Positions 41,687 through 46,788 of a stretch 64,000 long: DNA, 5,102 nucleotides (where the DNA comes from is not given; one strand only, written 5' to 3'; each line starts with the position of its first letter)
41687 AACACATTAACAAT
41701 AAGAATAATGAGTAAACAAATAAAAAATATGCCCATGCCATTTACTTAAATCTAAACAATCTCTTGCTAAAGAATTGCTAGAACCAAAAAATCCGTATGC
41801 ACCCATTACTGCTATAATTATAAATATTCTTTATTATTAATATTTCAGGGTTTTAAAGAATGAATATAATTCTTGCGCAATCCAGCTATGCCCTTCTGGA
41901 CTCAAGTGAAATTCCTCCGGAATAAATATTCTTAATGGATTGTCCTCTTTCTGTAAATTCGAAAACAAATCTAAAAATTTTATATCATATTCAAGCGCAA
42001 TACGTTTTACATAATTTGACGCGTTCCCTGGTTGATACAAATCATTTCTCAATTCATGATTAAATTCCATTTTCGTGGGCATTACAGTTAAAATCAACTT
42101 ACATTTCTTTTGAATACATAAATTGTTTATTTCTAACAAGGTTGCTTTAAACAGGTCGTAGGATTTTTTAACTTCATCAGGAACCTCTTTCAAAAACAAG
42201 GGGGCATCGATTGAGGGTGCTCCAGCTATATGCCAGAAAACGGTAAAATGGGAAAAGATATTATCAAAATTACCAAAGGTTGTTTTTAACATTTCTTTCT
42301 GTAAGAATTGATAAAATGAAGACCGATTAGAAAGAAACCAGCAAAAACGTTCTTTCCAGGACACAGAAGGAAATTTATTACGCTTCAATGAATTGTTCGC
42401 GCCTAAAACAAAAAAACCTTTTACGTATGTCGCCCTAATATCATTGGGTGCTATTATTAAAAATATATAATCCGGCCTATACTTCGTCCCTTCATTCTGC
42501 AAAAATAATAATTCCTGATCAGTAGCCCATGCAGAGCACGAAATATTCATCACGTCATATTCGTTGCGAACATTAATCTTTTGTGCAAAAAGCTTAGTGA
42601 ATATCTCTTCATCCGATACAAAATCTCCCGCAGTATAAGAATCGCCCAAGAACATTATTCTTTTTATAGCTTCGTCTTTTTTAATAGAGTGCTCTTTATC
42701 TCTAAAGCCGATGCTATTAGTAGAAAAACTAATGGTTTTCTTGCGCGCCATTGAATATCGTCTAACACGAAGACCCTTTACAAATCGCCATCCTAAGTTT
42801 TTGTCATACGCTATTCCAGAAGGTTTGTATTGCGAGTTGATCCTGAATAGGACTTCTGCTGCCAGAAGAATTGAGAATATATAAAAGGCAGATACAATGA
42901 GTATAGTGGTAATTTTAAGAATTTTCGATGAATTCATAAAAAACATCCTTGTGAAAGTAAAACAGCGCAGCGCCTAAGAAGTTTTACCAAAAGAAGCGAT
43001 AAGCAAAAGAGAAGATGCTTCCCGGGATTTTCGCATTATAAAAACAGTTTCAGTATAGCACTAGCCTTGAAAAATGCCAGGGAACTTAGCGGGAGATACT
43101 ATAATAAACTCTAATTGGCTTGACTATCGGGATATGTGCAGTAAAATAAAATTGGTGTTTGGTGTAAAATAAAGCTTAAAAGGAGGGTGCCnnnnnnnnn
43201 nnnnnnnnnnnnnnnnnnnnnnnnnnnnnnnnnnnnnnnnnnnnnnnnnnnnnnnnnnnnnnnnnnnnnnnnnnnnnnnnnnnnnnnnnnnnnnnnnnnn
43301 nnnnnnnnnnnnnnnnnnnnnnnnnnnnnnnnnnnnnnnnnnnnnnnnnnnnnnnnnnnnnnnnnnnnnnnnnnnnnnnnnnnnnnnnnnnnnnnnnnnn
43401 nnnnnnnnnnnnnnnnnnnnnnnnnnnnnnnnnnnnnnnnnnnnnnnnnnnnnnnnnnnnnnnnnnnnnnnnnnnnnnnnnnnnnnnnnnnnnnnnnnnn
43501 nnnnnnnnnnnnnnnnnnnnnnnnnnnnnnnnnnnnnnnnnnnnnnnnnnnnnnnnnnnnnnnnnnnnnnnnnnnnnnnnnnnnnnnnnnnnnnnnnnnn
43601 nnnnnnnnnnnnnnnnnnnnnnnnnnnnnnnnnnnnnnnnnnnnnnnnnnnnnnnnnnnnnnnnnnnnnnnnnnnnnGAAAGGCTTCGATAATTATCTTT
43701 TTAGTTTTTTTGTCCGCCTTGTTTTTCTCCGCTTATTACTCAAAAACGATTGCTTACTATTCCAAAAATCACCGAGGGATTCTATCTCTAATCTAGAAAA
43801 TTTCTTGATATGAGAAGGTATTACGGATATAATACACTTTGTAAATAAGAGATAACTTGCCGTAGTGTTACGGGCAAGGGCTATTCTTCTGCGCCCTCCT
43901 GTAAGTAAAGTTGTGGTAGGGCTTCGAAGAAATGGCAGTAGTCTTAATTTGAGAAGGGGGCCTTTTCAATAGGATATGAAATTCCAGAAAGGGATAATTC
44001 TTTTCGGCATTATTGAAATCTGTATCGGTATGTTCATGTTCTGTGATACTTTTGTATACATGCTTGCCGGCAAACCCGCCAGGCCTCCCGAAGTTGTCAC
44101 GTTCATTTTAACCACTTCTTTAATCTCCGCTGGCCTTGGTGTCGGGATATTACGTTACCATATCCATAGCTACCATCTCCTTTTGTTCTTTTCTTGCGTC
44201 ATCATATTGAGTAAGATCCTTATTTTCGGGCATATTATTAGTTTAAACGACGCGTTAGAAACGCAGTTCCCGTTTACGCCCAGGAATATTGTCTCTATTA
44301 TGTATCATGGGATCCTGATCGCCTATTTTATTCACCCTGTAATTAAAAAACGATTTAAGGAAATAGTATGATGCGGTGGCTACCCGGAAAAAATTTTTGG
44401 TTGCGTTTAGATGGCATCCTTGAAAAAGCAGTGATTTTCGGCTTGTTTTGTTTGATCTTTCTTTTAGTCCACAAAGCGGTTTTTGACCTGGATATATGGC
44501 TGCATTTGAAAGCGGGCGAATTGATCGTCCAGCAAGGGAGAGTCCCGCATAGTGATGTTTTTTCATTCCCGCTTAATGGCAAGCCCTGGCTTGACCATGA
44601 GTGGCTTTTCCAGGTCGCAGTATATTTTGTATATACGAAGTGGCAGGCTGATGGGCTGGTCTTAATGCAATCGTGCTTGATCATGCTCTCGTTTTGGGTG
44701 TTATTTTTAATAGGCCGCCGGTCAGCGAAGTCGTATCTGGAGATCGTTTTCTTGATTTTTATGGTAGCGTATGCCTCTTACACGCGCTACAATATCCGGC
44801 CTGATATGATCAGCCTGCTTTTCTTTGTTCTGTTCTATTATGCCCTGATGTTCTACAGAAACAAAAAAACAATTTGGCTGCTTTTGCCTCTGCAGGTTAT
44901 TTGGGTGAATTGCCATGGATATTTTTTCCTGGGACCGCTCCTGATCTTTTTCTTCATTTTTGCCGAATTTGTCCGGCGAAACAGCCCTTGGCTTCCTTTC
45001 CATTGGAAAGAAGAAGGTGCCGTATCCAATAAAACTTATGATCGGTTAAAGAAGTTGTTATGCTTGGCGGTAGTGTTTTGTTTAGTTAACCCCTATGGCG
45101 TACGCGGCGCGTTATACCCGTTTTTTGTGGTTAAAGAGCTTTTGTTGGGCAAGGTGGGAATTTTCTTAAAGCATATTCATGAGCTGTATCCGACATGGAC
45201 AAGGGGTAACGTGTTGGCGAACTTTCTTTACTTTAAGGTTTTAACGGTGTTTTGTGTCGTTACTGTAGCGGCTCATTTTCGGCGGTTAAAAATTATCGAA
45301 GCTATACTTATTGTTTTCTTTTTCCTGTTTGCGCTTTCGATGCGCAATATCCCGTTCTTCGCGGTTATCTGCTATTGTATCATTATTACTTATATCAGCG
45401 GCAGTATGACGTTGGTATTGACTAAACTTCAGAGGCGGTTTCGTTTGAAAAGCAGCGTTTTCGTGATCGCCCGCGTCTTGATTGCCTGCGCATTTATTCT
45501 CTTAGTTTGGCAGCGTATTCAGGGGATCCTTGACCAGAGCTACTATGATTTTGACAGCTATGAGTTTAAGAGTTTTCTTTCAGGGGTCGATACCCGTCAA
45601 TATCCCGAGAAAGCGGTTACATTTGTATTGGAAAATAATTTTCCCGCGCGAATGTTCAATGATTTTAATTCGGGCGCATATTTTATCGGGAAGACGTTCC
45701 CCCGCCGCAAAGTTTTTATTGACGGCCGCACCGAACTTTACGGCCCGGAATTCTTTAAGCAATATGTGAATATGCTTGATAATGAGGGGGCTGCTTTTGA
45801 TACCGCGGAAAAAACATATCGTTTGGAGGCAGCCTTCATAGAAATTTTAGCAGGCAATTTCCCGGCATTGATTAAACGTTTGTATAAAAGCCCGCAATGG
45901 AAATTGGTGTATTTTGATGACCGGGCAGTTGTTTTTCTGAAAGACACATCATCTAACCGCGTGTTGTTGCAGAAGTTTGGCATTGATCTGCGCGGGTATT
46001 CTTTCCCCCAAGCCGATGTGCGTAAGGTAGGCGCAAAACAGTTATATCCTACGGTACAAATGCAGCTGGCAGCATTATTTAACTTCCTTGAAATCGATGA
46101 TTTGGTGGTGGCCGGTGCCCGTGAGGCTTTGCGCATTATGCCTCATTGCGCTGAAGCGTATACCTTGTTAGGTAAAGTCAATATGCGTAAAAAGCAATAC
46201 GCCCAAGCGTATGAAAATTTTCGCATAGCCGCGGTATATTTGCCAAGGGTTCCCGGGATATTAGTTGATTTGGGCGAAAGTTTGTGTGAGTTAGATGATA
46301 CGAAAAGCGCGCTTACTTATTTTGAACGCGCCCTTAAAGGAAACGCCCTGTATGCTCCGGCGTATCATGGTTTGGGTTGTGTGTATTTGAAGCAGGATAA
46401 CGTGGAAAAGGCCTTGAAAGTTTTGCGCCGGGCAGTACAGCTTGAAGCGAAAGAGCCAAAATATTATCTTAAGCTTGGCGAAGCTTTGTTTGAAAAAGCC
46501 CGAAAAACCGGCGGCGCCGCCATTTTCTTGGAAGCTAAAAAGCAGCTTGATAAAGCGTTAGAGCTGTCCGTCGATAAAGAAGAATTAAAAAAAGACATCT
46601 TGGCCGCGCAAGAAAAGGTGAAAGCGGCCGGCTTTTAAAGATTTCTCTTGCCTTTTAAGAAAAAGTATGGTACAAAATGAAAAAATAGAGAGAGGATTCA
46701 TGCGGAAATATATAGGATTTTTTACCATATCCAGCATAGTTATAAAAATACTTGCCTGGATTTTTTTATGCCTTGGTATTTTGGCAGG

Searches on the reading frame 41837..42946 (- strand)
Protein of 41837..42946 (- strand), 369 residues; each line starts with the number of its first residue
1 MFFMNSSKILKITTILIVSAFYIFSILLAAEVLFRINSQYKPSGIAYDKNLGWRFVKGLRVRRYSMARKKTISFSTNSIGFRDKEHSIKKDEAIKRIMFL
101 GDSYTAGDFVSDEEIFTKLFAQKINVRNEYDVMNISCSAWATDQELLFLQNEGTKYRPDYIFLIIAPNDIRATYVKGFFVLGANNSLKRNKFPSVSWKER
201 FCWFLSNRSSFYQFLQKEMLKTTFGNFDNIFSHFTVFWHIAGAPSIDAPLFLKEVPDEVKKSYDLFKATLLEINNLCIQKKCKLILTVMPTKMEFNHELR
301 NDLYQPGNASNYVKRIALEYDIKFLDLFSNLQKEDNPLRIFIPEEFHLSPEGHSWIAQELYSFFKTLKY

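Call 17: search_protein_families(library=pfam, proteins=[window:41837-42946:-])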
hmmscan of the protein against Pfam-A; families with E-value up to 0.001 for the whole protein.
window:41837-42946:- (369 aa): 2 families
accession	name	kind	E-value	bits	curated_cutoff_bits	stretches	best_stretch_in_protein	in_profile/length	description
PF13472.12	Lipase_GDSL_2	-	1.1e-11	45.9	32.9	1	99-173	1-78/178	GDSL-like Lipase/Acylhydrolase family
PF00657.28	Lipase_GDSL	-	2.4e-07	31.5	23.6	0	97-174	1-93/208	GDSL-like Lipase/Acylhydrolase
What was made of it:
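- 41837..42946 (-): GDSL/SGNH esterase-like protein (369 aa). PF13472 45.9 bits (call 17).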

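Call 68: search_protein_families(library=ncbifam, proteins=[window:41837-42946:-], max_evalue=0.00001)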
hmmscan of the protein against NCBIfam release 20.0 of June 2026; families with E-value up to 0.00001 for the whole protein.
window:41837-42946:- (369 aa): 1 family
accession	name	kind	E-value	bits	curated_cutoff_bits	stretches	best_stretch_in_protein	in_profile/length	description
NF047475.1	GDSL_LA_2490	hypoth_equivalog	3.7e-07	29.7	325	0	67-170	58-159/431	LA_2490 family SGNH/GDSL-type esterase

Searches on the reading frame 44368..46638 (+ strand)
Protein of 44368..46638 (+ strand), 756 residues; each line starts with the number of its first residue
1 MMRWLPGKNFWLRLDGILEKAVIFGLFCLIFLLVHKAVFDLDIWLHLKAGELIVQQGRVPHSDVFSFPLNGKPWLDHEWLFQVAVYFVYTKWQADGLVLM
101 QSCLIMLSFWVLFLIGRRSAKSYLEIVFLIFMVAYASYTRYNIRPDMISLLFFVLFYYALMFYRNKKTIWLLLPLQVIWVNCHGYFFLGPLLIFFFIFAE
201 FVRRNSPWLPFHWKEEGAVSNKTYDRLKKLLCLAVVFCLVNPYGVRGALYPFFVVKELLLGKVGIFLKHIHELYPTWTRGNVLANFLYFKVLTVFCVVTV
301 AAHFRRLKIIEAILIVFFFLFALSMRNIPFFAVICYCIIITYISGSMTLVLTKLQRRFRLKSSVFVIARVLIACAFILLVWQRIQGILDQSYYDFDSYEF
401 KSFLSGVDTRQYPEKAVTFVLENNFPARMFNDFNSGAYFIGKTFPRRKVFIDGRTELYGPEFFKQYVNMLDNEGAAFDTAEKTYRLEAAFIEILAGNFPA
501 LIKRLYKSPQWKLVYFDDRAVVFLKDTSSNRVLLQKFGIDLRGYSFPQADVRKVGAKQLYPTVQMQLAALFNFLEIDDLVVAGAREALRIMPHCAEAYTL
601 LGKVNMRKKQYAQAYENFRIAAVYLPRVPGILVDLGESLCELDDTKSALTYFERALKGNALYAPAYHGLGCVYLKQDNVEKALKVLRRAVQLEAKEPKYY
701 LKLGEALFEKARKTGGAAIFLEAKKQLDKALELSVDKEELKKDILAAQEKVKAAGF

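Call 17: search_protein_families(library=pfam, proteins=[window:44368-46638:+])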
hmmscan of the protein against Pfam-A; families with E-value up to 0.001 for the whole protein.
window:44368-46638:+ (756 aa): 13 families
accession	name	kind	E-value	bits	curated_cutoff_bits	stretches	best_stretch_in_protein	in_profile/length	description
PF07719.23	TPR_2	-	8.5e-11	41.5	27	1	663-693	1-31/34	Tetratricopeptide repeat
PF13414.12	TPR_11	-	9e-10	38.5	26.8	1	672-709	3-40/42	TPR repeat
PF00515.34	TPR_1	-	4.9e-09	36.1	27.8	1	663-693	1-31/34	Tetratricopeptide repeat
PF13432.12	TPR_16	-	1.2e-08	35.6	32.7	2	669-725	3-59/65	Tetratricopeptide repeat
PF13181.12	TPR_8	-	2.7e-08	33.7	25.7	1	663-695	1-33/34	Tetratricopeptide repeat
PF13424.12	TPR_12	-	5.3e-08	33.4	30.1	1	631-691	5-73/77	Tetratricopeptide repeat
PF14559.12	TPR_19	-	3e-07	31.1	25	1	643-700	5-62/68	Tetratricopeptide repeat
PF13428.12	TPR_14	-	2.3e-06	28.2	23.5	0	673-705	11-43/44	Tetratricopeptide repeat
PF23914.1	TPR_CcmH_CycH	-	2.9e-06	27.6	42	0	572-646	28-101/158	Cytochrome c-type biogenesis protein H TPR domain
PF13431.12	TPR_17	-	1.3e-05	25.6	24.4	0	651-683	1-33/34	Tetratricopeptide repeat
PF13374.12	TPR_10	-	6.3e-05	23.3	27.5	0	665-691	4-30/42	Tetratricopeptide repeat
PF13176.12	TPR_7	-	0.00018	21.8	27.9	0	665-693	1-29/36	Tetratricopeptide repeat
PF13371.12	TPR_9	-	0.00044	20.6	35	0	606-657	6-57/73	Tetratricopeptide repeat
